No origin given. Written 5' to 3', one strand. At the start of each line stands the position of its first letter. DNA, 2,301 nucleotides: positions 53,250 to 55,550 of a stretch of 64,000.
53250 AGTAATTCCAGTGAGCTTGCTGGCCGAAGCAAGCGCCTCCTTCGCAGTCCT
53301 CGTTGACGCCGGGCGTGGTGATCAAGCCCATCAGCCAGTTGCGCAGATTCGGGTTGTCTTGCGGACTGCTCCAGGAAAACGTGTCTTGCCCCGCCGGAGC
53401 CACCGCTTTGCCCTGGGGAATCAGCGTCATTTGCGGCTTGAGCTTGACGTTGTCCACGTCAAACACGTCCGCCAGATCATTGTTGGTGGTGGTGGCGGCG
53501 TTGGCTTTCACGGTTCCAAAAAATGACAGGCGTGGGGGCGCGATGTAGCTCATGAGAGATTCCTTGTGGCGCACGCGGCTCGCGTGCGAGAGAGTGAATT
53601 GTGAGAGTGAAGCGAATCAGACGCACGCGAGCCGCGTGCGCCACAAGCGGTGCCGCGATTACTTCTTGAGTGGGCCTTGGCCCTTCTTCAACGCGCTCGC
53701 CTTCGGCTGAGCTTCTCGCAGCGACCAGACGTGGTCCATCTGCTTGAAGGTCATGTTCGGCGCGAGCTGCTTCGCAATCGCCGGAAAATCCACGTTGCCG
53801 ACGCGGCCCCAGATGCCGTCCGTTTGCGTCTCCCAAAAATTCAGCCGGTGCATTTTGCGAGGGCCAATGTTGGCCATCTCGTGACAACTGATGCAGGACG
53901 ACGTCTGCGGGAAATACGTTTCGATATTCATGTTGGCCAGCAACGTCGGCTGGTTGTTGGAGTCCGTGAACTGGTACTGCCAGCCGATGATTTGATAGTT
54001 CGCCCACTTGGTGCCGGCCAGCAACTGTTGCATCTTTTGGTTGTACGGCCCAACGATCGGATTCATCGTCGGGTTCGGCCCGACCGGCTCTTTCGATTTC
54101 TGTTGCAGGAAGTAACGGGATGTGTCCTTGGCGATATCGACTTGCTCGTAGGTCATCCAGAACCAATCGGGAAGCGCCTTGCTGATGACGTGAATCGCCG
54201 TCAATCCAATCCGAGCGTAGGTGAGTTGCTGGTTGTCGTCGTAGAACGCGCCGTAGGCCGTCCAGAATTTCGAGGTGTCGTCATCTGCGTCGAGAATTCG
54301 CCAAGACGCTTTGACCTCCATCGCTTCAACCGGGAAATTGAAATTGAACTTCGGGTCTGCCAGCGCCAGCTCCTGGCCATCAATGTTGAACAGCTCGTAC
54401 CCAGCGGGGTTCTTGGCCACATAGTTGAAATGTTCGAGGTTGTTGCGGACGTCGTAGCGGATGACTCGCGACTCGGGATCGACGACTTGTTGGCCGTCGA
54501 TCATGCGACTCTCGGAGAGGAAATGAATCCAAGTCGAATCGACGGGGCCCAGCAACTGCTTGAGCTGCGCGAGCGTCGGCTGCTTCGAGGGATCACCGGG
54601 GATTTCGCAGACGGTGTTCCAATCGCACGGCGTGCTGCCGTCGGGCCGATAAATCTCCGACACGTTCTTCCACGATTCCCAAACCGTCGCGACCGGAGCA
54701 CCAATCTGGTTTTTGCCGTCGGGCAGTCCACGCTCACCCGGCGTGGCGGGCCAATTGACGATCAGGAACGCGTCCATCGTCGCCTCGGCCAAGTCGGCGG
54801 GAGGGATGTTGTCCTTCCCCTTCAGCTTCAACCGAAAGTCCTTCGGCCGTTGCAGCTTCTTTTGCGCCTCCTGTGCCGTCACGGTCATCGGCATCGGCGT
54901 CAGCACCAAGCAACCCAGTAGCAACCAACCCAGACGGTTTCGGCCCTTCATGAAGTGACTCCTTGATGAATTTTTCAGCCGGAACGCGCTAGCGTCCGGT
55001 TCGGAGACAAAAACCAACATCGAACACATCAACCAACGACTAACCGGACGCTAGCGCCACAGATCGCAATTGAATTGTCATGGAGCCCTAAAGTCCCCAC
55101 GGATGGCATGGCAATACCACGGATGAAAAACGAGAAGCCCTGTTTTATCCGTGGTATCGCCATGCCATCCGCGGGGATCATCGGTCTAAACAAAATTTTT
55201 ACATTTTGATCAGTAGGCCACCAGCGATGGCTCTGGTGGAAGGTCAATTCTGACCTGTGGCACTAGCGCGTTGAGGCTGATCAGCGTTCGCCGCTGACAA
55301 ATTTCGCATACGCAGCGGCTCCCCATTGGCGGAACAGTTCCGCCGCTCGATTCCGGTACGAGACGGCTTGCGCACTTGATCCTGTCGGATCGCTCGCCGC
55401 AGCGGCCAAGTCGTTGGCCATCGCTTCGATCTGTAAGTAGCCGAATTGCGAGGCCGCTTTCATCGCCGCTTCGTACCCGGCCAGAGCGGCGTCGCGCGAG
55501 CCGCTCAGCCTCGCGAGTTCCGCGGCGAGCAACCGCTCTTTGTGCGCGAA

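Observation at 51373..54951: Low-GC two-gene cassette of unknown function bounded by repeats: secreted CXXCH protein plus a 726-aa N/Q/T/Y-rich protein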

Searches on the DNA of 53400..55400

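Call 71: search_rna_families(source=window, start=53400, end=55400, threshold=evalue, max_evalue=1)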
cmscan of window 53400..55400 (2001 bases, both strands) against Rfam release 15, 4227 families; matches with E-value up to 1: 5.
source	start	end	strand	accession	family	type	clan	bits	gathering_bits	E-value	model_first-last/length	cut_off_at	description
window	53563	53647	+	RF04104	MIR918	Gene; miRNA;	-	36.7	268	0.00027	1-265/265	no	MIR918 microRNA precursor family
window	55091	55180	-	RF00706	mir-263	Gene; miRNA;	CL00093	32.2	51.3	1.5e-05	1-86/86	no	mir-263 microRNA precursor family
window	55091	55180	+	RF00706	mir-263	Gene; miRNA;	CL00093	30.2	51.3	6.6e-05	1-86/86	no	mir-263 microRNA precursor family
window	53563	53647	+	RF03296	MIR8788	Gene; miRNA;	-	29.7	124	0.016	1-138/138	no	MIR8788 microRNA precursor family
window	53569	53642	+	RF03990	mir-4888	Gene; miRNA;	-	27.3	90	0.034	1-73/73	no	mir-4888 microRNA precursor family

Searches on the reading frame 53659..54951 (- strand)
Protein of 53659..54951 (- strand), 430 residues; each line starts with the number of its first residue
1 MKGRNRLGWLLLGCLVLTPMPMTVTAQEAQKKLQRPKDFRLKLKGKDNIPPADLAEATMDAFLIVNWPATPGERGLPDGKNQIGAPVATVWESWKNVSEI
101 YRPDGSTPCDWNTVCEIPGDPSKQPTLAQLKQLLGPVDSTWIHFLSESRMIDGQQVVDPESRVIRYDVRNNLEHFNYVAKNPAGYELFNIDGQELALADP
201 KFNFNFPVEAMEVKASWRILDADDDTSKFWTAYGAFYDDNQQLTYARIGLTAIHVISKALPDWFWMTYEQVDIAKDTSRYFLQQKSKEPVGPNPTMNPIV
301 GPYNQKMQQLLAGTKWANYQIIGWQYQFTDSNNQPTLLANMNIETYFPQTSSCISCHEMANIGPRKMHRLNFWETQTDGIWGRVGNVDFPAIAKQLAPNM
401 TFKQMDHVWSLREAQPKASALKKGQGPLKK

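Call 3: search_protein_families(library=pfam, proteins=[window:53659-54951:-], max_evalue=1)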
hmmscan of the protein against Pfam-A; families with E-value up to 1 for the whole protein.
window:53659-54951:- (430 aa): 0 families

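Call 4: search_protein_families(library=ncbifam, proteins=[window:53659-54951:-], max_evalue=1)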
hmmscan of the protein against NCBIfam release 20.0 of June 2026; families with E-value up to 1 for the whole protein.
window:53659-54951:- (430 aa): 0 families

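Call 8: find_homologous_proteins(query=window:53659-54951:-)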
Query window:53659-54951:- (430 aa): 117 proteins with E <= 0.001 among 3082 candidates.
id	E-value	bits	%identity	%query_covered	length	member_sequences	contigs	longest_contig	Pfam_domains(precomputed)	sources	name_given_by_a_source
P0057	0.0e+0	1019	100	100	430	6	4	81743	-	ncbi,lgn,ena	-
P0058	3.4e-210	717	73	98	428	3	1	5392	-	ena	-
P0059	2.4e-153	530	55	97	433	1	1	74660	-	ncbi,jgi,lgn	-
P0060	6.6e-150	518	57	93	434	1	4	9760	-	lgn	-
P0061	1.7e-148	514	62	83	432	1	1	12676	-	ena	-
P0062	7.0e-148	511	58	86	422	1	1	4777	-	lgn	-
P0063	1.5e-143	497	53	96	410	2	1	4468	-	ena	-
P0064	3.2e-141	490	58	85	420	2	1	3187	-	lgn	-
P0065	4.1e-140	486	55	92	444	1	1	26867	-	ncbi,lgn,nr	ncbi:MAG: hypothetical protein HZA93_09765 [Verrucomicrobia bacterium]|nr:hypothetical protein [Verr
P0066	1.4e-138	481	52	97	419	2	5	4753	-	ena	-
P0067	1.8e-138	480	59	84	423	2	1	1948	-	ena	-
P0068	8.6e-138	478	56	87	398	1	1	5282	-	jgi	jgi:hypothetical protein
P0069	2.5e-137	477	58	84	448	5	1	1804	-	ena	-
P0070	4.5e-137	476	57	84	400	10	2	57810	-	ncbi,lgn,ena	-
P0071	5.8e-137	476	56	87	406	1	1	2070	-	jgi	jgi:hypothetical protein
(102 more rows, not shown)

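Call 10: search_solved_structures(query=window:53659-54951:-, max_evalue=1, show_alignments=2)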
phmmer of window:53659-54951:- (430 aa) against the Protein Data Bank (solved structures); distinct sequences matched with E-value up to 1: 0.

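Call 20: predict_structure(alignment_id=A2)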
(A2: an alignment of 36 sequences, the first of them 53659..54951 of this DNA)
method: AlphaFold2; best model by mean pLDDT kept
length: 430 residues; sequences in the alignment: 36
mean_pLDDT: 90.1   pTM: 0.87
mean pLDDT of the five models: 90.1, 89.8, 88.8, 88.4, 88.0
residues with pLDDT >= 90: 346; 70-90: 45; 50-70: 13; < 50: 26
segments of 3 or more residues with pLDDT < 50: 1-15, 25-27, 428-430
pLDDT, mean of each block of 10 residues (from residue 1): 42 48 50 80 91 96 97 95 96 98 95 94 96 98 93 88 96 98 97 97 97 97 95 97 97 97 97 90 87 95 97 97 97 95 91 95 94 82 93 96 95 90 60
secondary structure, 60 per line:
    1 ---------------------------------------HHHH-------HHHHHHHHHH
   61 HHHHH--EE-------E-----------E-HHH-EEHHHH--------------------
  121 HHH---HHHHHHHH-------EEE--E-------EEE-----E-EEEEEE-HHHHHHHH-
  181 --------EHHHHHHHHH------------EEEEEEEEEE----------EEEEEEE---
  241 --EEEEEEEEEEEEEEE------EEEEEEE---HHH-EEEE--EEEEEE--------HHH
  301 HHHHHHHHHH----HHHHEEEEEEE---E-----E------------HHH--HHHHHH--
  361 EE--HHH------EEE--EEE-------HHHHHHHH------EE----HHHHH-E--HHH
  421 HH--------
elements in order: H40-43 H51-65 H97-100 H127-134 E142-144 E155-157 E165-170 H172-179 H190-198 E211-220 E231-237 E243-257 E264-270 E278-281 E284-289 H298-310 H315-318 E319-325 H353-358 E374-376 E379-381 H389-396 H409-413 H418-422

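Call 26: fold_search(model_id=the predicted structure, library=pdb)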
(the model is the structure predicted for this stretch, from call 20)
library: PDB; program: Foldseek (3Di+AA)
matches with E <= 10: 182; with E <= 0.001: 0
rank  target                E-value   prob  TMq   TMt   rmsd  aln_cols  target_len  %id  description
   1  9hqt_A                3.2e-02  0.54  0.13  0.36  10.0       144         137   12  SFX structure of cytochrome c prime beta from Methylococcus capsulatus (Bath) (released 2025-09-03)
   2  7zqz_A                3.3e-02  0.85  0.12  0.35   3.9       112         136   13  F61V Cytochrome c prime beta from Methylococcus capsulatus (Bath): NO complex (released 2023-05-17)
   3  6hih_A                6.5e-02  0.77  0.13  0.36   3.8       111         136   13  Cytochrome c prime beta from Methylococcus capsulatus (Bath) (released 2019-03-20)
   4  7ead                  6.5e-02  0.60  0.12  0.34   4.9       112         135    9  Crystal structure of beta-sheet cytochrome c prime from Thermus thermophilus. (released 2022-03-09)
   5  9htv_A                1.1e-01  0.60  0.12  0.35   4.0       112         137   14  McCP in complex with photocaged nitric oxide, 1.44 s, 0.95 microjoule, SSX (released 2025-09-03)
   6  9i2s_B                5.8e-01  0.04  0.09  0.19  14.5       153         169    7  Velvet domain of the transcriptional regulator VeA (released 2025-05-07)
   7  5xhh_A                5.8e-01  0.02  0.08  0.17  18.6       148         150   10  crystal structure of Hcp1 from Salmonella typhimurium (released 2018-03-07)
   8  2i51_A                1.0e+00  0.02  0.10  0.19  17.8       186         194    6  CRYSTAL STRUCTURE OF a pyridoxamine 5'-phosphate oxidase-related, FMN binding protein (NPUN_F5749) FROM NOSTOC PUNCTIF (released 2006-09-05)
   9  6e17_A                1.1e+00  0.08  0.11  0.27  10.9       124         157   10  A131E mutant of cyt P460 of Nitrosomonas sp. AL212 with NO bound (released 2019-02-27)
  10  5om5_A                1.1e+00  0.01  0.07  0.09  18.9       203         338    9  Crystal structure of Alpha1-antichymotrypsin variant DBS-I-allo1: an allosterically triggered drug-binding serpin for  (released 2018-05-23)
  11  3fn6                  1.2e+00  0.08  0.07  0.15  11.7        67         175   10  Crystal structure of sortase A from Streptococcus pyogenes serotype M1 strain SF370 with the active site Cys in its sulp (released 2009-01-06)
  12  3srg                  1.4e+00  0.02  0.08  0.10  15.4       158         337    9  Serum paraoxonase-1 by directed evolution at pH 6.5 in complex with 2-hydroxyquinoline (released 2012-03-21)
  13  9iia_A                1.4e+00  0.01  0.08  0.08  18.5       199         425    7  Crystal structure of the free histidine prenyltransferase FunA (released 2024-12-11)
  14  2ou5_A                1.4e+00  0.06  0.09  0.19  10.7        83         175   16  Crystal structure of a pyridoxamine 5'-phosphate oxidase-related fmn-binding protein (jann_0254) from jannaschia sp. c (released 2007-03-06)
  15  2dd9_C                1.5e+00  0.01  0.07  0.11  18.6       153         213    7  A mutant of GFP-like protein from Chiridius poppei (released 2007-01-23)
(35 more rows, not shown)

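Call 33: search_solved_structures(query=A2, max_evalue=10, show_alignments=3)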
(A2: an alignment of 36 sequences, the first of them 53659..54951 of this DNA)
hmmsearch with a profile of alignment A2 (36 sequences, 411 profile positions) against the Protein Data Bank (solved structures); distinct sequences matched with E-value up to 10: 3.
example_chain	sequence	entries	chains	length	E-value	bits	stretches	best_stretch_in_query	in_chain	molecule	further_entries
6qkn_A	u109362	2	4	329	0.6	12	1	339-359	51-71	Cytochrome-c peroxidase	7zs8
6fu3_A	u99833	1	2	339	0.64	11.9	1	339-359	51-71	Protein CcpR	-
6ef8_A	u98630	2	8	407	2.7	9.8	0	339-351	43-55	C-type cytochrome OmcS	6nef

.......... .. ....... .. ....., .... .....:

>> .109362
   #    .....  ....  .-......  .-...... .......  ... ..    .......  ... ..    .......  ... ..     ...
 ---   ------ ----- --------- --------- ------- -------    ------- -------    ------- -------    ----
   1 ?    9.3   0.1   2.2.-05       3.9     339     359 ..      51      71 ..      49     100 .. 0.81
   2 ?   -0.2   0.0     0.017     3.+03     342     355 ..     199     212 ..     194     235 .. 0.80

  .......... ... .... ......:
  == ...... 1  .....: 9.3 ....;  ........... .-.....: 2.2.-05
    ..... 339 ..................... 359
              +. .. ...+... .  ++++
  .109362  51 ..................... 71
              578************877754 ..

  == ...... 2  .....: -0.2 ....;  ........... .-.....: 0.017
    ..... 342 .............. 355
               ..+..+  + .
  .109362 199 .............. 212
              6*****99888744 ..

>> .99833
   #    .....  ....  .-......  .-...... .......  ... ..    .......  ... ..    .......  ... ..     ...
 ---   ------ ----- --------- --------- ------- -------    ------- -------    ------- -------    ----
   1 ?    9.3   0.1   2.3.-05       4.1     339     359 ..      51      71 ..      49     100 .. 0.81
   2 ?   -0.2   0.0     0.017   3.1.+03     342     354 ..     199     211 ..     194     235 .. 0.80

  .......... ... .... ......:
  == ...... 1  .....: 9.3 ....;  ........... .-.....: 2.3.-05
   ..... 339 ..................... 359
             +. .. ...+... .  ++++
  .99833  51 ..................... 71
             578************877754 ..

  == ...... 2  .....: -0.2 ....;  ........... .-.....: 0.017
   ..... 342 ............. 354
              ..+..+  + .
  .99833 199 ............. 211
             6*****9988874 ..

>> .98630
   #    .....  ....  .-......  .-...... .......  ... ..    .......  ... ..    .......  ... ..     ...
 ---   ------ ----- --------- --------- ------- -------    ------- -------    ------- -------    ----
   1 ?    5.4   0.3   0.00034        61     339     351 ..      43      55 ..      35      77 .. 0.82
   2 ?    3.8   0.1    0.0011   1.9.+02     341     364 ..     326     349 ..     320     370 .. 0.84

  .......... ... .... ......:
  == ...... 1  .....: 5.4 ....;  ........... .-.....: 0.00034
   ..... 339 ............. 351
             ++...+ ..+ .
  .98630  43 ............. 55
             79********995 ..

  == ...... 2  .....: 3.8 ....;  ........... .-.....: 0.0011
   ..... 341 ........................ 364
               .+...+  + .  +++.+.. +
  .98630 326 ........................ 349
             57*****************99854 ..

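Call 48: search_protein_families(library=padloc, proteins=[window:53659-54951:-], max_evalue=0.01)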
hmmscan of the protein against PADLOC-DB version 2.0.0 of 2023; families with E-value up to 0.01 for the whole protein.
window:53659-54951:- (430 aa): 0 families

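Call 50: search_protein_families(library=pfam, alignment_id=A2, max_evalue=1)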
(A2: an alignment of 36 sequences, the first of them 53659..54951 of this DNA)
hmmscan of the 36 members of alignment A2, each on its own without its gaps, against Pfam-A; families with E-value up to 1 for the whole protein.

A. member 1, window:53659-54951:- (430 aa): 0 families

B. families by the number of members that match (of 36 scanned): 8 families
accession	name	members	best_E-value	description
PF19127.6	Choline_bind_3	1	0.0035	Choline-binding repeat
PF18720.7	EGF_Tenascin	1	0.072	Tenascin EGF domain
PF02440.21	Adeno_E3_CR1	1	0.094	Adenovirus E3 region protein CR1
PF12691.13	Phage_tail_terminator_6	1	0.1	Bacteriophage tail terminator protein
PF21704.3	POLH-Rev1_HhH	1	0.13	DNApol eta/Rev1, HhH motif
PF17699.6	DUF5545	1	0.15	Family of unknown function (DUF5545)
PF00034.26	Cytochrom_C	1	0.19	Cytochrome c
PF12375.13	DUF3653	1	0.26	Phage protein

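Call 66: find_related_loci(query=A2, collection=metagenome_contigs, flank=6000)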
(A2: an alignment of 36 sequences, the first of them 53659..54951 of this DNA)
Query A2 (430 aa) in metagenome_contigs; peptide patterns used: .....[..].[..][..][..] (x = any residue, [..] = any of these).
600 stretches matched a pattern (row limit reached: there are more); 553 encode a relative of the query (tblastn E <= 1e-3); the best 80 are kept; 80 distinct loci.
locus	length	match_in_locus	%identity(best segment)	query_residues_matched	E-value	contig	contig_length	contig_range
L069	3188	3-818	48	154-430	1e-82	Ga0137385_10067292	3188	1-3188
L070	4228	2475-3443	37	62-424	4e-57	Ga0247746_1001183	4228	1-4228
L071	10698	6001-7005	34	27-415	2e-52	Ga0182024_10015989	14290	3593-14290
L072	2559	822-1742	35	62-415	9e-52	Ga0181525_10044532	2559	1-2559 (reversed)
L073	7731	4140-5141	32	27-415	3e-49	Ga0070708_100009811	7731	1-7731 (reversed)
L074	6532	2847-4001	31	10-418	1e-46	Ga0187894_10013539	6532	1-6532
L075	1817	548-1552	31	27-415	4e-47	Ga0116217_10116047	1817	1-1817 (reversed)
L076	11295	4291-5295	32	27-415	6e-46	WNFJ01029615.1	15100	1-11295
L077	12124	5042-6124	33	50-417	2e-44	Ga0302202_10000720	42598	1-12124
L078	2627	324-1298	30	62-415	3e-43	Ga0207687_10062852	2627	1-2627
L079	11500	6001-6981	31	62-415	3e-42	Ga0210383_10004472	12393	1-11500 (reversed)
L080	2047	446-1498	31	6-360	8e-43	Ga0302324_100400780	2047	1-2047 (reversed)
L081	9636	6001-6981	31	62-415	3e-42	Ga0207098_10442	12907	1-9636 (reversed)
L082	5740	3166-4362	30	1-418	1e-40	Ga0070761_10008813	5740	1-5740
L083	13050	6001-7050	33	62-421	6e-41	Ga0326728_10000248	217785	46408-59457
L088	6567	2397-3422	31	62-420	4e-39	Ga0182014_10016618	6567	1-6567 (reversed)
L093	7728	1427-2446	32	62-417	8e-37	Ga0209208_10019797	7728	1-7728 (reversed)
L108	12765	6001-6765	31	10-272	2e-32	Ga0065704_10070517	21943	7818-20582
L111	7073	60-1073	29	62-360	5e-32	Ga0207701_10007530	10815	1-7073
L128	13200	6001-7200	27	1-360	2e-29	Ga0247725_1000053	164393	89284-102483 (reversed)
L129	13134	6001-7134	26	30-360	7e-29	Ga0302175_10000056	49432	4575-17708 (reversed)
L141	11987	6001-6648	32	49-272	6e-27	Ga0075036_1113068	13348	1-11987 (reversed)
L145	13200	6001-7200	27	13-372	3e-26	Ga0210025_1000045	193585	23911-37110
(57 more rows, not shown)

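Call 69: search_protein_families(library=pfam, proteins=[L093:3121-4653:+, L083:7143-7667:+, L088:5607-6266:+, L108:11-1342:+, L129:9067-10143:+, L128:5043-6137:-, L073:674-3940:+, L111:5972-7048:-, L145:7741-9735:+, L141:4929-5864:+], max_evalue=0.01)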
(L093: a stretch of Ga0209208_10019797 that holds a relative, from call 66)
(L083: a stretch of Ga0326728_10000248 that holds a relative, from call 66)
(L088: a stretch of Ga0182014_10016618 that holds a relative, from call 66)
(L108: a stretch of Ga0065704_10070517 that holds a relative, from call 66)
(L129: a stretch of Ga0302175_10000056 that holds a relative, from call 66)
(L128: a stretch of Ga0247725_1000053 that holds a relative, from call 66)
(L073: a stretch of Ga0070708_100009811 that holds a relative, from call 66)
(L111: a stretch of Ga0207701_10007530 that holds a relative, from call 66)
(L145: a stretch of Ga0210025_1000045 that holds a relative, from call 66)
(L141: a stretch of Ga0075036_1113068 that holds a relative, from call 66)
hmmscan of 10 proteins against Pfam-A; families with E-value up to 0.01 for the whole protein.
L093:3121-4653:+ (510 aa): 0 families

L083:7143-7667:+ (174 aa): 0 families

L088:5607-6266:+ (219 aa): 1 family
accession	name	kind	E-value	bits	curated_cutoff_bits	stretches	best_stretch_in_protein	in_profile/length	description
PF07589.16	PEP-CTERM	-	0.007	16.9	20.7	1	192-217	1-24/24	PEP-CTERM motif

L108:11-1342:+ (443 aa): 1 family
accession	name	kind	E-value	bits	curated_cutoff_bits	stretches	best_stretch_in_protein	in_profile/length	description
PF01663.27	Phosphodiest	-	3.2e-56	191.8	23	1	3-338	34-342/342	Type I phosphodiesterase / nucleotide pyrophosphatase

L129:9067-10143:+ (358 aa): 1 family
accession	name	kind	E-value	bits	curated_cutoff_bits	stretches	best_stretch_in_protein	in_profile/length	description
PF03088.22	Str_synth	-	0.00031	21.2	25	0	226-265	34-73/89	Strictosidine synthase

L128:5043-6137:- (364 aa): 0 families

L073:674-3940:+ (1088 aa): 4 families
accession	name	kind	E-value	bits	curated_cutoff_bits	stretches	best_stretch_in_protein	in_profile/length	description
PF25183.1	OMP_b-brl_4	-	3.5e-194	648.1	30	1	269-1081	1-838/838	Outer membrane beta barrel domain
PF13620.12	CarboxypepD_reg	-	1e-16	61.5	32.3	1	52-130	4-82/82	Carboxypeptidase regulatory-like domain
PF00593.30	TonB_dep_Rec_b-barrel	-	1e-07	32.7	27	1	506-759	102-283/436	TonB dependent receptor-like, beta-barrel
PF07715.20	Plug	-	0.00025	22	23.9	1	159-262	12-103/107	TonB-dependent Receptor Plug Domain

L111:5972-7048:- (358 aa): 0 families

L145:7741-9735:+ (664 aa): 7 families
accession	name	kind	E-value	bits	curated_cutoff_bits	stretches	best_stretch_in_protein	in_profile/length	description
PF05199.19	GMC_oxred_C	-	5.8e-22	79.2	24.6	1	504-651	1-139/139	GMC oxidoreductase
PF00732.25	GMC_oxred_N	-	1.5e-06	28.6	23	1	260-382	106-217/218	GMC oxidoreductase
PF01266.30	DAO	-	4.9e-06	26.7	27.9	1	8-42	1-35/353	FAD dependent oxidoreductase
PF13450.12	NAD_binding_8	-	2.1e-05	25.1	21.9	1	11-40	1-30/68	NAD(P)-binding Rossmann-like domain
PF00890.30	FAD_binding_2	-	0.00027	20.7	20.4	1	8-41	1-37/414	FAD binding domain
PF07992.20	Pyr_redox_2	-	0.0015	18.4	26.1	1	7-59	1-53/291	Pyridine nucleotide-disulphide oxidoreductase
PF01494.25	FAD_binding_3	-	0.0037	17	22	1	6-38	1-33/349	FAD binding domain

L141:4929-5864:+ (311 aa): 0 families

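Call 70: find_encoding_contigs(protein=P0058, flank=6000, max_places=2)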
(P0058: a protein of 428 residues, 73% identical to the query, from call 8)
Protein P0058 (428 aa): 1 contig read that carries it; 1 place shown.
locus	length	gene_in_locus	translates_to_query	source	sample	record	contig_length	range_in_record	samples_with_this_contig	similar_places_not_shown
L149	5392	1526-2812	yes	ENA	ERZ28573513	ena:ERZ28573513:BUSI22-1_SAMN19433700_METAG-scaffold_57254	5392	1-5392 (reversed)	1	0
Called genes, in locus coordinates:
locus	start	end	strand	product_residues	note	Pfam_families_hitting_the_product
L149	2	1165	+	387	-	?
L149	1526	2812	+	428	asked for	-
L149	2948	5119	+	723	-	-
